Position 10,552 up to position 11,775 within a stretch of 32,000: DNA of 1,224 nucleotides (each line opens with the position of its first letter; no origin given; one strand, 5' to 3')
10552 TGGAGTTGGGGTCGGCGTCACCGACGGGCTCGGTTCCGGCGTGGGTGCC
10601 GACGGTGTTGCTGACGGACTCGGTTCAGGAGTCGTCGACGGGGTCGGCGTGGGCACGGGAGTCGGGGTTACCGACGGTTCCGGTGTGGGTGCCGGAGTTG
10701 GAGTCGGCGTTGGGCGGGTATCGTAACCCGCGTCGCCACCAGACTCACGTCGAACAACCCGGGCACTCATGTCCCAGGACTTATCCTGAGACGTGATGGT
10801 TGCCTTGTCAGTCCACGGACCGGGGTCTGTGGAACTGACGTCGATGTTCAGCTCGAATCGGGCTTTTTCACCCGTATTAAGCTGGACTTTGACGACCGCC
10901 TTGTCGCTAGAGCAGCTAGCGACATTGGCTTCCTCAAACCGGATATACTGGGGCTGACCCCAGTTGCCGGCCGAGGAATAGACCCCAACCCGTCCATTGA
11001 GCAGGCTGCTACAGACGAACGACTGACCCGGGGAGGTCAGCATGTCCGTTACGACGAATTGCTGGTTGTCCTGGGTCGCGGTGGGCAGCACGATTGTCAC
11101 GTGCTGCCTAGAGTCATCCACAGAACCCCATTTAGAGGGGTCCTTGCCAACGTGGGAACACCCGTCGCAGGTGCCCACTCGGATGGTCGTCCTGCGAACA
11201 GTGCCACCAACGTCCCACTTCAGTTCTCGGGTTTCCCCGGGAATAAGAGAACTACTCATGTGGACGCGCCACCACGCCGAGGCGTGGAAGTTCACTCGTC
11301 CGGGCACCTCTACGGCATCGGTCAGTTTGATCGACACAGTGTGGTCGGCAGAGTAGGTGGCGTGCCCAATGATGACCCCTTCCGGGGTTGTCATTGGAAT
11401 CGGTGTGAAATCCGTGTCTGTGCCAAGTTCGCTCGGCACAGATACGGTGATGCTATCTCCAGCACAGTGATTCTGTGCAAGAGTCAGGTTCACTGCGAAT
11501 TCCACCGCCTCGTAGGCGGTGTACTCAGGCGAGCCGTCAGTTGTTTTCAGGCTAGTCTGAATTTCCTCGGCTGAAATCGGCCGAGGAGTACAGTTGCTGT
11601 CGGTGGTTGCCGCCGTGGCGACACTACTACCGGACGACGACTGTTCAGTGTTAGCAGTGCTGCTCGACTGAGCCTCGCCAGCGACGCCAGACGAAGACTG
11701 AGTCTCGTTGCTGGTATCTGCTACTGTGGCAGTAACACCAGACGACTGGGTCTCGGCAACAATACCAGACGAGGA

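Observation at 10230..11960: G+C-rich LAxTG-anchored adhesin wedged between rplA and rplJ: candidate actinobacterium-derived surface protein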

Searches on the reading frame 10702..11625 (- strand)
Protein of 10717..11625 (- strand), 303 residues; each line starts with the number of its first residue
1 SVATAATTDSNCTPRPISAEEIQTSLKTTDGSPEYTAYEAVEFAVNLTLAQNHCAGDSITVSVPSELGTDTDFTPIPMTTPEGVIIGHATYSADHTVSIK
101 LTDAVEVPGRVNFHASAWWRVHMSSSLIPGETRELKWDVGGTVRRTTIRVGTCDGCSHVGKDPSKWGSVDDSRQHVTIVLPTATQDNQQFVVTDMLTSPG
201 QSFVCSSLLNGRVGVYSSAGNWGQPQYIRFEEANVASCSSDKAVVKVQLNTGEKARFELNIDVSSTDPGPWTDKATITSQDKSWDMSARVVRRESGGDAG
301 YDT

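Call 7: find_homologous_proteins(query=window:10717-11625:-, max_evalue=0.001)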
Query seq(303 aa) (303 aa): 890 proteins with E <= 0.001 among 2636 candidates; the best 120 are listed.
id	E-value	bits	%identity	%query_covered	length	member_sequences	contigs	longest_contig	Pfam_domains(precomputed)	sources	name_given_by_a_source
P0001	5.0e-197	671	98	100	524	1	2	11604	-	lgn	-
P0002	1.2e-193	660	97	100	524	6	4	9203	-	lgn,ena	-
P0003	1.6e-190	650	94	100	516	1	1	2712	PF17961.8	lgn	-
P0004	4.0e-190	648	94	100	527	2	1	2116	PF17961.8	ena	-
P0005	1.3e-183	627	91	100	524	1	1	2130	-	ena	-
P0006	1.2e-181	621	89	100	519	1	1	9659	PF17961.8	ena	-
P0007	6.6e-180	615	88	100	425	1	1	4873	PF17961.8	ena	-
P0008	8.9e-180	614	89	100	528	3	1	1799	-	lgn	-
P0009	1.7e-179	614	88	100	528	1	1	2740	-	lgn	-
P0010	1.9e-177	607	86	100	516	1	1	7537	PF17961.8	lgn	-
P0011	1.9e-176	604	86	100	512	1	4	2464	-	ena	-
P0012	3.3e-175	599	86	100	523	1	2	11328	PF17961.8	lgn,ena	-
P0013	3.3e-175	599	86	100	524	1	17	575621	PF17961.8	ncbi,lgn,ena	-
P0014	3.3e-175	599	86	100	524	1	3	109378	PF17961.8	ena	-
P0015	3.3e-175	599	86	100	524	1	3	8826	PF17961.8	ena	-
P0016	3.3e-175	599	86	100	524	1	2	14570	PF17961.8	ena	-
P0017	3.3e-175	599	86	100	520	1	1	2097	PF17961.8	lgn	-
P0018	3.5e-175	599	86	100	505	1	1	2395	PF17961.8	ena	-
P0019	1.2e-174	598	86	100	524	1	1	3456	PF17961.8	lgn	-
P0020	1.2e-174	598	86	100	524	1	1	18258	PF17961.8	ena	-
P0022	6.0e-174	595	85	100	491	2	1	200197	PF17961.8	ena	-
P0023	9.0e-174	595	85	100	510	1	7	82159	PF17961.8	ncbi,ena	-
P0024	1.1e-173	594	85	100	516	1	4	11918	PF17961.8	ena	-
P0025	1.2e-173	594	85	100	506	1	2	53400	PF17961.8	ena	-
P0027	1.4e-173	594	85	100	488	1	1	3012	PF17961.8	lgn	-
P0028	2.0e-173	594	85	100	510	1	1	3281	PF17961.8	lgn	-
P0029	2.0e-173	594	85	100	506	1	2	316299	PF17961.8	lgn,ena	-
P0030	2.1e-173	593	85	100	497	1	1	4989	PF17961.8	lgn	-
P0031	2.3e-173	593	85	100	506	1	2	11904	PF17961.8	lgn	-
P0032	2.3e-173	593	85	100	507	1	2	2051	PF17961.8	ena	-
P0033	2.9e-173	593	85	100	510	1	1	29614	PF17961.8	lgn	-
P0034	4.3e-173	593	85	100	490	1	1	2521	PF17961.8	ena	-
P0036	5.0e-173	592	85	100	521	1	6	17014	PF17961.8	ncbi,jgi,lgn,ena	-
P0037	9.6e-173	591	85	100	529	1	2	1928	PF17961.8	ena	-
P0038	1.0e-172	591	84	100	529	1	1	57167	PF17961.8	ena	-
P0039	1.1e-172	591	85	100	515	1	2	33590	PF17961.8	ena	-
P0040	2.1e-171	587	84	100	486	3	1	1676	PF17961.8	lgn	-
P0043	1.8e-170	584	84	100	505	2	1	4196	PF17961.8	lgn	-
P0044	2.7e-170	583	84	100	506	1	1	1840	PF17961.8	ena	-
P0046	8.4e-170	582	83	100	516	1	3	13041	PF17961.8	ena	-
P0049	2.9e-169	580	83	100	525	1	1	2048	PF17961.8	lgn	-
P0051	4.0e-169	579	83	100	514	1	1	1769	PF17961.8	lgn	-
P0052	4.5e-169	579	83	100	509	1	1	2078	PF17961.8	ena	-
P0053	4.8e-169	579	83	100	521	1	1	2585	PF17961.8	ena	-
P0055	9.1e-169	578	84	100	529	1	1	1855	PF17961.8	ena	-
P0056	6.2e-168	576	84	100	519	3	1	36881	PF17961.8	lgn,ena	-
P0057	7.0e-168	575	84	100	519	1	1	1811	PF17961.8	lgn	-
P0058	1.1e-167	575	84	100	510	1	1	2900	PF17961.8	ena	-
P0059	2.2e-167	574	84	100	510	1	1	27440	PF17961.8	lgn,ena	-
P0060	1.2e-166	571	83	97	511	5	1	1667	PF17961.8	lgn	-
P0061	2.0e-166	571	81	100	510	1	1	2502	PF17961.8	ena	-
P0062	2.7e-166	570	83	100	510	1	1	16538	PF17961.8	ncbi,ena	-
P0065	3.3e-166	570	83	100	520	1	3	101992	PF17961.8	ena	-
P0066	4.4e-166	569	83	97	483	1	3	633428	PF17961.8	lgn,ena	-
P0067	7.7e-166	569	81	100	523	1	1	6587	PF17961.8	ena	-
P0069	9.4e-166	568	82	100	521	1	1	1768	PF17961.8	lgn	-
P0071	4.6e-165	566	82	100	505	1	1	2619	PF17961.8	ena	-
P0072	5.0e-165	566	82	100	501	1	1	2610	PF17961.8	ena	-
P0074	6.3e-165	566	79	100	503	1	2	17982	PF17961.8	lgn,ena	-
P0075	6.7e-165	566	79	100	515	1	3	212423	PF17961.8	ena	-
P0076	7.0e-165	566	81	100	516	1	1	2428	PF17961.8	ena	-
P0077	7.5e-165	565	82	97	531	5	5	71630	PF17961.8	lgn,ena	-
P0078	8.4e-165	565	80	100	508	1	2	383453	PF17961.8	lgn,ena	-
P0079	9.0e-165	565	80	100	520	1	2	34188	PF17961.8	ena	-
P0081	4.8e-164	563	81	100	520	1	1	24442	PF17961.8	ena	-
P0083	1.2e-163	561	79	100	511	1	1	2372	PF17961.8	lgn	-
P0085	1.6e-163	561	81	100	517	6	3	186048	PF17961.8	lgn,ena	-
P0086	1.7e-163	561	80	100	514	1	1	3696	PF17961.8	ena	-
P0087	1.8e-163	561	80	100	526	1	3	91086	PF17961.8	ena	-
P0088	1.8e-163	561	79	100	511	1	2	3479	PF17961.8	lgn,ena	-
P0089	3.2e-163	560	81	100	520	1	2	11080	PF17961.8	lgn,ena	-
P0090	5.4e-163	559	79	100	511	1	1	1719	PF17961.8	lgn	-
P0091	5.6e-163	559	79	100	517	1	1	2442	PF17961.8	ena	-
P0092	5.8e-163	559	79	100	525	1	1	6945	PF17961.8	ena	-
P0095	8.0e-163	559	80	100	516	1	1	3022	PF17961.8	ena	-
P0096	8.1e-163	559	80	100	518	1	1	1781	PF17961.8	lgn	-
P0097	8.3e-163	559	82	100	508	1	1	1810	PF17961.8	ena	-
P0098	8.3e-163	559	81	100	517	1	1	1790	PF17961.8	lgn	-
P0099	8.5e-163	559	80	100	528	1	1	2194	PF17961.8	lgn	-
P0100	8.5e-163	559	80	100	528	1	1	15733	PF17961.8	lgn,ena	-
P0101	8.6e-163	559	80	100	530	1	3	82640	PF17961.8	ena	-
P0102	8.9e-163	559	82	100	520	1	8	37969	PF17961.8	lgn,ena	-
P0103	9.3e-163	559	80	100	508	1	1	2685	PF17961.8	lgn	-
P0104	1.3e-162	558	79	100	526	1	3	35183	PF17961.8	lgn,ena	-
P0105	2.2e-162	557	82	100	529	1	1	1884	PF17961.8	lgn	-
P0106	2.2e-162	557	80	100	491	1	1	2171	PF17961.8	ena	-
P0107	2.4e-162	557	80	100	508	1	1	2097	PF17961.8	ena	-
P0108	2.5e-162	557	80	100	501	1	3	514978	PF17961.8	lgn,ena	-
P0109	2.7e-162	557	80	100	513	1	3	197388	PF17961.8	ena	-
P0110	3.2e-162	557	81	100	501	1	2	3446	PF17961.8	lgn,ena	-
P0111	3.5e-162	557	81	100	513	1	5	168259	PF17961.8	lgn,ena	-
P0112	4.4e-162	556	79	100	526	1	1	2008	PF17961.8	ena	-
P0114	1.4e-161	555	79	100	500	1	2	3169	PF17961.8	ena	-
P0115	1.4e-161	555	79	100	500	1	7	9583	PF17961.8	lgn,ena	-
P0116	1.4e-161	555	79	100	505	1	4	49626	PF17961.8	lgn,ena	-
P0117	1.5e-161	555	79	100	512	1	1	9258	PF17961.8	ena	-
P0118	1.5e-161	555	79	100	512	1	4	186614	PF17961.8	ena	-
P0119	1.5e-161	555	79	100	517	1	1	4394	PF17961.8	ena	-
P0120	1.5e-161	555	79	100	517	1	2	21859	PF17961.8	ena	-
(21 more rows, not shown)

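Call 9: find_encoding_contigs(protein=P0013, flank=8000, max_places=4)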
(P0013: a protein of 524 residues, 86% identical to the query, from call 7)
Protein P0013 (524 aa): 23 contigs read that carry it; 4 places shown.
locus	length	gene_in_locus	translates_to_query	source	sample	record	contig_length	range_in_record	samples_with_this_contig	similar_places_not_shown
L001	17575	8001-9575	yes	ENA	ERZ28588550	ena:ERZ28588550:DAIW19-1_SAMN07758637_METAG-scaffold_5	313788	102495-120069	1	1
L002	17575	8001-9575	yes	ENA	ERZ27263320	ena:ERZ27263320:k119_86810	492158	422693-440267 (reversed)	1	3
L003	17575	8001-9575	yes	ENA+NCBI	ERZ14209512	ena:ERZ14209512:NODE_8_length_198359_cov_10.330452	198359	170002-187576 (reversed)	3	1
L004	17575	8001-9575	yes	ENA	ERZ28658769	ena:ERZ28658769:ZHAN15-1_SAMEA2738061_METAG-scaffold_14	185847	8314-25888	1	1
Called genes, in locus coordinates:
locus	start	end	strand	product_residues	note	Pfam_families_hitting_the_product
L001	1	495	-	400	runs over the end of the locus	PF08323:Glyco_transf_5, PF13439:Glyco_transf_4, PF13579:Glyco_trans_4_4, PF20706:GT4-conflict, PF00534:Glycos_transf_1, PF13692:Glyco_trans_1_4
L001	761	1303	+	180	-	PF06414:Zeta_toxin (faint), PF08433:KTI12 (weak), PF13671:AAA_33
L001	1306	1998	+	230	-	PF01863:YgjP-like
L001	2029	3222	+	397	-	PF13426:PAS_9, PF00512:HisKA, PF02518:HATPase_c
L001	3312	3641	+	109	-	PF00584:SecE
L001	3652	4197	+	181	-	PF02357:NusG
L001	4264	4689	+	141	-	PF03946:Ribosomal_L11_N, PF00298:Ribosomal_L11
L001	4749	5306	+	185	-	PF01300:Sua5_yciO_yrdC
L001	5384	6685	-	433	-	PF03952:Enolase_N, PF00113:Enolase_C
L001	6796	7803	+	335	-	PF00687:Ribosomal_L1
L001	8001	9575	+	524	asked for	PF17961:Big_8 (weak)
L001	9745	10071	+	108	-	PF02467:Whib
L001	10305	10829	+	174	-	PF00466:Ribosomal_L10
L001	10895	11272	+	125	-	PF16320:Ribosomal_L12_N, PF00542:Ribosomal_L12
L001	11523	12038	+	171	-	-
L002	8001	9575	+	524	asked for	PF17961:Big_8 (weak)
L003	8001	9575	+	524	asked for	PF17961:Big_8 (weak)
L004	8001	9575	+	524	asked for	PF17961:Big_8 (weak)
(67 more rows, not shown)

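Call 34: find_related_loci(query=A2, collection=genome_contigs, flank=6000)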
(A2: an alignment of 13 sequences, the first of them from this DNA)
Query A2 (298 aa) in genome_contigs; peptide patterns used: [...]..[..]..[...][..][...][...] (x = any residue, [..] = any of these).
36 stretches matched a pattern; 8 encode a relative of the query (tblastn E <= 1e-3); 8 distinct loci.
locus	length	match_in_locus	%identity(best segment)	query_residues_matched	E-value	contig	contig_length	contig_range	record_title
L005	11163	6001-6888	83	1-296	4e-174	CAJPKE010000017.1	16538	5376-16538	Candidatus Saccharibacteria bacterium UBA6209 isolate DRR046104-mag-bin.8 genome assembly, contig: DRR046104-mag-bin.8_2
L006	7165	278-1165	81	1-296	2e-168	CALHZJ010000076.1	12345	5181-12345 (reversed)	MAG TPA_asm: uncultured Candidatus Saccharibacteria bacterium isolate ERR589425_bin.42_CONCOCT_v1.1_MAG genome assembly,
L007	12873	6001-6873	66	6-295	5e-134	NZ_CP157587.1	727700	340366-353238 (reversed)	Candidatus Nanosynbacter sp. TM7-008 chromosome, complete genome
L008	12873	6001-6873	66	6-295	2e-133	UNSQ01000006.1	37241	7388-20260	Candidatus Saccharibacteria bacterium isolate UMGS1986 genome assembly, contig: NODE_717_length_37241_cov_6.613242, whol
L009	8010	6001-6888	65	4-296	2e-131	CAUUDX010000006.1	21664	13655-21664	MAG TPA_asm: uncultured Candidatus Saccharibacteria bacterium isolate ERR10228831_bin.7_MetaWRAP_v1.3_MAG genome assembl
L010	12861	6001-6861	53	8-295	4e-95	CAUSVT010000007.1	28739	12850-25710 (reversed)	MAG TPA_asm: uncultured Candidatus Saccharibacteria bacterium isolate SRR15001311_bin.7_MetaWRAP_v1.3_MAG genome assembl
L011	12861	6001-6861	53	8-295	4e-95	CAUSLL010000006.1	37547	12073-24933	MAG TPA_asm: uncultured Candidatus Saccharibacteria bacterium isolate SRR5395409_bin.17_MetaWRAP_v1.3_MAG genome assembl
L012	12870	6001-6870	51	8-295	5e-88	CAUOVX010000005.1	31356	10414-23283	MAG TPA_asm: uncultured Candidatus Saccharibacteria bacterium isolate SRR8290077_bin.18_MetaWRAP_v1.3_MAG genome assembl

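Call 44: find_related_loci(query=A2, collection=metagenome_contigs, flank=4000)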
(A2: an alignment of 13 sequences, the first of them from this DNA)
Query A2 (298 aa) in metagenome_contigs; peptide patterns used: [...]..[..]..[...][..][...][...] (x = any residue, [..] = any of these).
99 stretches matched a pattern; 58 encode a relative of the query (tblastn E <= 1e-3); 58 distinct loci.
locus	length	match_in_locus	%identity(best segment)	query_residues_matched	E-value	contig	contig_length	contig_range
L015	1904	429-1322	99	1-298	0e+0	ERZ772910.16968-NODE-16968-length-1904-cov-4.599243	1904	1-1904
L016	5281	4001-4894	96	1-298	0e+0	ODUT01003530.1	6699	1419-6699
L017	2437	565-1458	90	1-298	0e+0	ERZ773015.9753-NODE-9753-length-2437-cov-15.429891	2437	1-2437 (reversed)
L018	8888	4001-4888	86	1-296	0e+0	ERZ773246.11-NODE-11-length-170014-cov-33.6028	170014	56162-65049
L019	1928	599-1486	85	1-296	0e+0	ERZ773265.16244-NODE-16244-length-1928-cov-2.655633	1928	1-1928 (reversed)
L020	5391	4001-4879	85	4-296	8e-177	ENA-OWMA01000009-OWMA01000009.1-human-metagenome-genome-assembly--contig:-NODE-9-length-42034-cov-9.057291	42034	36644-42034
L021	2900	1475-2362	83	1-296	0e+0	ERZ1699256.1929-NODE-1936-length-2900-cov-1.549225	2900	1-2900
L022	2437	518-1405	82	1-296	0e+0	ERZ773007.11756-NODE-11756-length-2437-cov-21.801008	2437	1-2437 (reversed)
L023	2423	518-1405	82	1-296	0e+0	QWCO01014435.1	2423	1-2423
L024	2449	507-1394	81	1-296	8e-180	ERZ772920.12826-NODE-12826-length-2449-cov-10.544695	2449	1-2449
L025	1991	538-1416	80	4-296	0e+0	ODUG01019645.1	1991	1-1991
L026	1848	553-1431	79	4-296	3e-180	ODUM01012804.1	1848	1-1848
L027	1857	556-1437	79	4-297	4e-178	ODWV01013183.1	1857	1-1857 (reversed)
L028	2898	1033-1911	78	4-296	2e-171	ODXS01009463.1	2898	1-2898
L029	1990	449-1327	78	4-296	7e-175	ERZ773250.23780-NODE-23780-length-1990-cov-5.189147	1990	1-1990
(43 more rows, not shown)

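Call 53: predict_structure(alignment_id=A4)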
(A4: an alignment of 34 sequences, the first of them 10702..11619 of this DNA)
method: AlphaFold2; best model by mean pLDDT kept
length: 306 residues; sequences in the alignment: 34
mean_pLDDT: 91.4   pTM: 0.77
mean pLDDT of the five models: 91.4, 90.4, 89.9, 86.9, 86.3
residues with pLDDT >= 90: 236; 70-90: 57; 50-70: 8; < 50: 5
segments of 3 or more residues with pLDDT < 50: 1-5
pLDDT, mean of each block of 10 residues (from residue 1): 52 95 93 92 94 96 84 92 96 95 92 95 92 96 96 86 89 95 97 95 94 94 93 95 97 96 85 95 91 92 73
secondary structure, 60 per line:
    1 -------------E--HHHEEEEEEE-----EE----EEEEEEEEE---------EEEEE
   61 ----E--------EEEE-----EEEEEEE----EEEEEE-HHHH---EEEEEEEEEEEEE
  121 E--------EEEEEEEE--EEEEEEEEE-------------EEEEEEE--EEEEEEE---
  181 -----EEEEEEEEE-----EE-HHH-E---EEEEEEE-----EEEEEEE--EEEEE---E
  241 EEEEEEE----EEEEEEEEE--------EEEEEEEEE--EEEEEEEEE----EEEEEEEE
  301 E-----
elements in order: E20-26 E38-46 E56-60 E74-77 E83-89 E94-99 H101-104 E108-121 E130-137 E140-148 E162-168 E171-177 E186-194 E211-217 E223-229 E232-236 E240-247 E252-260 E269-277 E280-288 E293-301

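Call 55: fold_search(model_id=the predicted structure, library=pdb)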
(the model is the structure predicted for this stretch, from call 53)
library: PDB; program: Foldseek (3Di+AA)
matches with E <= 10: 1956; with E <= 0.001: 220
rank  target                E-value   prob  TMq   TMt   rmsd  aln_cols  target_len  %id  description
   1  1r17_A                2.3e-17  1.00  0.65  0.63   5.4       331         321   13  Crystal Structure Analysis of S.epidermidis adhesin SdrG binding to Fibrinogen (adhesin-ligand complex) (released 2003-10-28)
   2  1r17_B                2.5e-17  1.00  0.65  0.63   5.4       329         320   13  Crystal Structure Analysis of S.epidermidis adhesin SdrG binding to Fibrinogen (adhesin-ligand complex) (released 2003-10-28)
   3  2ral_A                6.3e-17  1.00  0.66  0.63   5.4       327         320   14  Crystal Structure Analysis of double cysteine mutant of S.epidermidis adhesin SdrG: Evidence for the Dock,Lock and Lat (released 2007-11-06)
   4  5cfa_A                7.7e-17  1.00  0.65  0.61   5.4       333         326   16  Crystal structures of Bbp from Staphylococcus aureus with peptide ligand (released 2015-09-23)
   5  8jl8                  9.6e-17  1.00  0.58  0.60   6.8       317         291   15  Crystal structure of the collagen binding domain of Cnm from Streptococcus mutans (released 2024-04-10)
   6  5cfa_B                1.3e-16  1.00  0.67  0.63   5.2       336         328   14  Crystal structures of Bbp from Staphylococcus aureus with peptide ligand (released 2015-09-23)
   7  5wtb_B                1.5e-16  1.00  0.61  0.59   5.9       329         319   16  Complex Structure of Staphylococcus aureus SdrE with human complement factor H (released 2017-07-19)
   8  2vr3_B                2.4e-16  1.00  0.65  0.65   5.0       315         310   14  Structural and Biochemical Characterization of Fibrinogen binding to ClfA from Staphylocccus aureus (released 2009-05-19)
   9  5wtb_A                2.4e-16  1.00  0.63  0.62   5.7       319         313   15  Complex Structure of Staphylococcus aureus SdrE with human complement factor H (released 2017-07-19)
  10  2vr3_A                5.0e-16  1.00  0.62  0.61   5.7       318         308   15  Structural and Biochemical Characterization of Fibrinogen binding to ClfA from Staphylocccus aureus (released 2009-05-19)
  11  2f6a_A                5.2e-16  1.00  0.64  0.64   6.2       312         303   12  Collagen Adhesin and Collagen Complex Structure (released 2006-12-12)
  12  5wtb_C                9.9e-16  1.00  0.61  0.58   6.1       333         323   16  Complex Structure of Staphylococcus aureus SdrE with human complement factor H (released 2017-07-19)
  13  2f68                  1.2e-15  1.00  0.63  0.64   6.2       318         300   14  Crystal structure of collagen adhesin (CNA) from S. aureus (released 2006-12-12)
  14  5jq6_A                2.2e-15  1.00  0.66  0.63   5.2       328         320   13  Crystal structure of ClfA in complex with the Fab fragment of Tefibazumab (released 2017-01-18)
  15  2y7l_A                2.2e-15  1.00  0.56  0.55   6.6       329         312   14  Structure of N-terminal domain of Candida albicans Als9-2 in complex with human fibrinogen gamma peptide (released 2011-10-05)
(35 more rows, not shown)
